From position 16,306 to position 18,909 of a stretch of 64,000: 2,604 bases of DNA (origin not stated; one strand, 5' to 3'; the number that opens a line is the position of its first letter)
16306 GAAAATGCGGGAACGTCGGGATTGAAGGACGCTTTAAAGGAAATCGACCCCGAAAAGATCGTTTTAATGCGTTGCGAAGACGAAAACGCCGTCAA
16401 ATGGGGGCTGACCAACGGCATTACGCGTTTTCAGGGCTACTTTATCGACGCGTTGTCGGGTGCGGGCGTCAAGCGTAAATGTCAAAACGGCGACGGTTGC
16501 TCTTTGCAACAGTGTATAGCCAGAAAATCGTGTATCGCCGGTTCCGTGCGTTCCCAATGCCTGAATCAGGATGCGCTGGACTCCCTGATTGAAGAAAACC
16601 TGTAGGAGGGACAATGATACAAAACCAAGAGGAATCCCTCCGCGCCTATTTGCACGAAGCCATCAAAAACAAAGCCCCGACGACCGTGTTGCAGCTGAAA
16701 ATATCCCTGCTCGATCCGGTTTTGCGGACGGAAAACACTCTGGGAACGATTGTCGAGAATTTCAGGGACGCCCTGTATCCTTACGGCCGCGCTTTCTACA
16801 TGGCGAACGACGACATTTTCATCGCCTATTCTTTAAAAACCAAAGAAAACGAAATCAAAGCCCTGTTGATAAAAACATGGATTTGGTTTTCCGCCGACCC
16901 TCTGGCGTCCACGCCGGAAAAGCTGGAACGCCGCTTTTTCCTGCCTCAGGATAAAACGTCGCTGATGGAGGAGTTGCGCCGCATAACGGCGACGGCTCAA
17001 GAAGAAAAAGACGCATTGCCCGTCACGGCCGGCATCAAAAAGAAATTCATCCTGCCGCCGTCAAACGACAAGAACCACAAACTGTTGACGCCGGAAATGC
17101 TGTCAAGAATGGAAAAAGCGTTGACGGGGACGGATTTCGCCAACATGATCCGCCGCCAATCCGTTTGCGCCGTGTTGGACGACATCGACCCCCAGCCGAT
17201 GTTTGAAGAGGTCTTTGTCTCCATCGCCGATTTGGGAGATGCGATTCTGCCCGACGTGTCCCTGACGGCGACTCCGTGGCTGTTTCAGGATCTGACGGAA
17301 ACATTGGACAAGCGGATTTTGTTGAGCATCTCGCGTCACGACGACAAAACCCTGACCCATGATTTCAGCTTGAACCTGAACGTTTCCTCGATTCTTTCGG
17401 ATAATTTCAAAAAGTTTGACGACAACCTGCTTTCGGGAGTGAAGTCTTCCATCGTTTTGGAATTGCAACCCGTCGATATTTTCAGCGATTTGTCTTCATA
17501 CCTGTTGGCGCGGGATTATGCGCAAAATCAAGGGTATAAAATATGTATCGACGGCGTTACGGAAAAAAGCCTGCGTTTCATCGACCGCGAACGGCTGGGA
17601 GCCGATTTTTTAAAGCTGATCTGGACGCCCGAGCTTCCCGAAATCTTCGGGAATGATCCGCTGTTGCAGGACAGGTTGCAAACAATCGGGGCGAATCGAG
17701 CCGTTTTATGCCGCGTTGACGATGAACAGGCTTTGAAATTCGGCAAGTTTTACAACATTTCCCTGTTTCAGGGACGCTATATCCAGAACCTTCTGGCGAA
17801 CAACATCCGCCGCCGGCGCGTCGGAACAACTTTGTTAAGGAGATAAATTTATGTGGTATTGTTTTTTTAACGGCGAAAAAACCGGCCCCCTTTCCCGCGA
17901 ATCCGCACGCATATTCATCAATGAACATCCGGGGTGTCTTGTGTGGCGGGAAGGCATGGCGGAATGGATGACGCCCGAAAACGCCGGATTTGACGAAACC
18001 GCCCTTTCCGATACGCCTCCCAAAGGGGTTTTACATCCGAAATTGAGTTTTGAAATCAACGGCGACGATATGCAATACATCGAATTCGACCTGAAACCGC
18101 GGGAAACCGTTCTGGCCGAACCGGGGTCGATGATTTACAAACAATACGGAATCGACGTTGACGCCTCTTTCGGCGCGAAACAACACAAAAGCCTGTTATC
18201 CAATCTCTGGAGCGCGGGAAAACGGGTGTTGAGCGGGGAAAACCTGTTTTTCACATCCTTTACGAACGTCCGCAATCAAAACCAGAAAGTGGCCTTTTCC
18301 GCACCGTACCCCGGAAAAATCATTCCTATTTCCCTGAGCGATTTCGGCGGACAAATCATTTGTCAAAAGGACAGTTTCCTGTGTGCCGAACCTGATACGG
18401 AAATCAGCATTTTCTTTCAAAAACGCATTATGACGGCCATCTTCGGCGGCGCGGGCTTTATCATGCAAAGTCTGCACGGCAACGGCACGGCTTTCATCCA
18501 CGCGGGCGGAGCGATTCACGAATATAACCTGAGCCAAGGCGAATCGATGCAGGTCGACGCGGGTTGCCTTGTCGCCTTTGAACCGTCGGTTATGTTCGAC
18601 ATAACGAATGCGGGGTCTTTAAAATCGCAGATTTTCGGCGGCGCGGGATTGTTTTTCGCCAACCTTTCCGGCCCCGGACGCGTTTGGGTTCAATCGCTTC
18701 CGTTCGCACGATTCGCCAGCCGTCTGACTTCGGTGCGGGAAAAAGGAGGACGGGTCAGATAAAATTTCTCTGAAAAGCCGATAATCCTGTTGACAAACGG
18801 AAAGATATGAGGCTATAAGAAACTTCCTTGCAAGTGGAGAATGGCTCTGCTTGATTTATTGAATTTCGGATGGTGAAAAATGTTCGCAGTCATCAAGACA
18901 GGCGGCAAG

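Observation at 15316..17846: Two tandem, catalytically dead GGDEF-EAL paralogs (candidate c-di-GMP receptors)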

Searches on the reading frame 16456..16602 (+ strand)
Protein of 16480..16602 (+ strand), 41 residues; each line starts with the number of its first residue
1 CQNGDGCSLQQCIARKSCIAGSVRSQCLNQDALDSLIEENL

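Call 61: search_protein_families(library=pfam, proteins=[window:16480-16602:+], max_evalue=10)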
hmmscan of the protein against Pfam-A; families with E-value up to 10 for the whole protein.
window:16480-16602:+ (41 aa): 0 families

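Call 80: search_solved_structures(query=A7, max_evalue=10, show_alignments=3)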
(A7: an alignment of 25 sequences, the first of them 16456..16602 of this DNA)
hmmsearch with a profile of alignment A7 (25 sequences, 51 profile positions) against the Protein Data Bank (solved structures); distinct sequences matched with E-value up to 10: 10.
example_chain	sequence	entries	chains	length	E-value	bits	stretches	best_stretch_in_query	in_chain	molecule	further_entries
2psf_A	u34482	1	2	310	0.039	16.7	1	22-47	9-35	Renilla-luciferin 2-monooxygenase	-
6yn2_A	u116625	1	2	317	0.04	16.7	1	22-47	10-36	Coelenterazine h 2-monooxygenase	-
7omo_A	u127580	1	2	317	0.04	16.7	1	22-47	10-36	Renilla reniformis luciferase RLuc8-D120A variant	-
7omd_A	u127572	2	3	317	0.04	16.7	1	22-47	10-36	Coelenterazine h 2-monooxygenase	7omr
2psd_A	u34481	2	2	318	0.04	16.7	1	22-47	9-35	Renilla-luciferin 2-monooxygenase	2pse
2psj_A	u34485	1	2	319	0.04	16.7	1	22-47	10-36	Renilla-luciferin 2-monooxygenase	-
8rzz_C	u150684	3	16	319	0.04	16.7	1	22-47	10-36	Coelenterazine h 2-monooxygenase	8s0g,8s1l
2psh_A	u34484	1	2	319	0.052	16.4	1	22-47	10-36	Renilla-luciferin 2-monooxygenase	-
5l2l_A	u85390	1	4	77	0.068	16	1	7-26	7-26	Nab2p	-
2lhn_A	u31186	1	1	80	0.1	15.4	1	7-26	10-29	Nuclear polyadenylated RNA-binding protein NAB2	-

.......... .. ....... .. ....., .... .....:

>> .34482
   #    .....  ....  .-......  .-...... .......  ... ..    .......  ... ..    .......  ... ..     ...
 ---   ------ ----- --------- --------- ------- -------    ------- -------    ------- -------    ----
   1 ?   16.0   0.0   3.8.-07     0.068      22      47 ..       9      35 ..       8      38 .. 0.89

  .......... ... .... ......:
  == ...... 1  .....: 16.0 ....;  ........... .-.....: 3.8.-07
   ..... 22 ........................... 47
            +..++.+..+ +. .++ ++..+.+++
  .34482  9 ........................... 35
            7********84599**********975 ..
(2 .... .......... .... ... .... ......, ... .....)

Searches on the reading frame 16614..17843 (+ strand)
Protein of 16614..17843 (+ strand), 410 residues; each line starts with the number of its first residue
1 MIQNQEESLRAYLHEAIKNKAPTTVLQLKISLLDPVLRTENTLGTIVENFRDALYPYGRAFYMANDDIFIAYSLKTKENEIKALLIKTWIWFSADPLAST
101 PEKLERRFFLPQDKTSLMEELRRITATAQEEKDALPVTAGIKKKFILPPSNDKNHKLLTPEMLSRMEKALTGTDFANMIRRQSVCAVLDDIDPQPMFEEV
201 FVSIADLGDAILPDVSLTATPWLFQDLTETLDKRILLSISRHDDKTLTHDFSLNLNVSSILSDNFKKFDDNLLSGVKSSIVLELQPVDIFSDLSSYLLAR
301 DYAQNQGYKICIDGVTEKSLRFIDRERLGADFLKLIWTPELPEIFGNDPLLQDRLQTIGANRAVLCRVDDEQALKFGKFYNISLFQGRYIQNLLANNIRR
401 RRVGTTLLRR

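Call 3: search_protein_families(library=pfam, proteins=[window:16614-17843:+], max_evalue=10)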
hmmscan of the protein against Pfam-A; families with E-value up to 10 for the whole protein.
window:16614-17843:+ (410 aa): 1 family
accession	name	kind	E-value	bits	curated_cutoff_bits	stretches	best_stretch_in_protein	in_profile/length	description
PF00563.25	EAL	-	0.00062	19.6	31.3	1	223-335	59-174/236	EAL domain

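Call 4: search_protein_families(library=ncbifam, proteins=[window:16614-17843:+], max_evalue=10)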
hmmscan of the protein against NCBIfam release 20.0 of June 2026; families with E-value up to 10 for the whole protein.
window:16614-17843:+ (410 aa): 1 family
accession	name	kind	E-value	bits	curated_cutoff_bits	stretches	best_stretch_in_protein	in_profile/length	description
NF008281.1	PRK11059.1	equivalog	0.057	11.7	663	1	226-315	454-547/633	RNase E specificity factor CsrD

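Call 65: find_homologous_proteins(query=window:16614-17843:+, max_evalue=0.001)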
Query window:16614-17843:+ (410 aa): 637 proteins with E <= 0.001 among 8000 candidates; the best 120 are listed.
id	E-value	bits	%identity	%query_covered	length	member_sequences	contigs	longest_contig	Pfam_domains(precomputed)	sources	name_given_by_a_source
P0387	9.7e-268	906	100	100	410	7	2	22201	-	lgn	-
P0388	2.6e-218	743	82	100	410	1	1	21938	PF00563.26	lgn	-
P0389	7.1e-213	725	81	100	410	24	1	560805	PF00563.26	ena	-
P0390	6.8e-199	679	74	100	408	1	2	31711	-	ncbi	-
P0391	8.3e-198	675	73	100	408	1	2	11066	-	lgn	-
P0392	2.4e-197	674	73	100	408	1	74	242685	-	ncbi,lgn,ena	ncbi:MAG: hypothetical protein ACI4PW_07425 [Alphaproteobacteria bacterium]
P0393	9.2e-197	672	73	100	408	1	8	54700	-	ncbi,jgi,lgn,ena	jgi:hypothetical protein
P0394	1.9e-196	671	73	100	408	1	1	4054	-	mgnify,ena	mgnify:CR=1 FL=1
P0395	4.6e-196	670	73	100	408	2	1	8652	-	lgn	-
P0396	5.4e-175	600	66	100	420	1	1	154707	PF00563.26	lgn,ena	-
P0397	1.7e-156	539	62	99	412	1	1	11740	PF00563.26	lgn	-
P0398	3.2e-156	538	63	99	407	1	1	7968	PF00563.26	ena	-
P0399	2.2e-155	536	62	99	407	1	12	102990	PF00563.26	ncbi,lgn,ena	-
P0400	4.6e-155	535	62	99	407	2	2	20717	-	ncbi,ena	-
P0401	7.3e-155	534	62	99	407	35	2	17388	PF00563.26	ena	-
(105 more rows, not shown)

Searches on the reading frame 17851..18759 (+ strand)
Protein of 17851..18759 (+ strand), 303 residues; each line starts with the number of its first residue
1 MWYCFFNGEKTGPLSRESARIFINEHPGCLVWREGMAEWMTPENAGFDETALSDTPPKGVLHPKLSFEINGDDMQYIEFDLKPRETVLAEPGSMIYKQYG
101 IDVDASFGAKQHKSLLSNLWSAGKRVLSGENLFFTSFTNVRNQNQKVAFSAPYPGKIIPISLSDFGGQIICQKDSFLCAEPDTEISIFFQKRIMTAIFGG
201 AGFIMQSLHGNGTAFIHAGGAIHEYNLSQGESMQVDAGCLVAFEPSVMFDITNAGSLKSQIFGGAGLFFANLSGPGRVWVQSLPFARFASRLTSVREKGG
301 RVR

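Call 3: search_protein_families(library=pfam, proteins=[window:17851-18759:+], max_evalue=10)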
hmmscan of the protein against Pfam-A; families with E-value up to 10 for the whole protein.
window:17851-18759:+ (303 aa): 2 families
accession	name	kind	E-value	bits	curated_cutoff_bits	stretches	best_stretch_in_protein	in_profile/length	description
PF01987.23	AIM24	-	4e-67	226.3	25.7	1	67-283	1-205/205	Mitochondrial biogenesis AIM24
PF14237.11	GYF_2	-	2.4e-07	30.9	25.8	1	2-40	1-42/50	GYF domain 2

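Call 4: search_protein_families(library=ncbifam, proteins=[window:17851-18759:+], max_evalue=10)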
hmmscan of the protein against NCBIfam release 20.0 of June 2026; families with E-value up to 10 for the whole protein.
window:17851-18759:+ (303 aa): 1 family
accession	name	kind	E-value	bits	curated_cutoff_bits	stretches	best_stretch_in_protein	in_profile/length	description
TIGR00266.1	TIGR00266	hypoth_equivalog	3.8e-27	95.3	96.6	1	66-293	2-215/222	TIGR00266 family protein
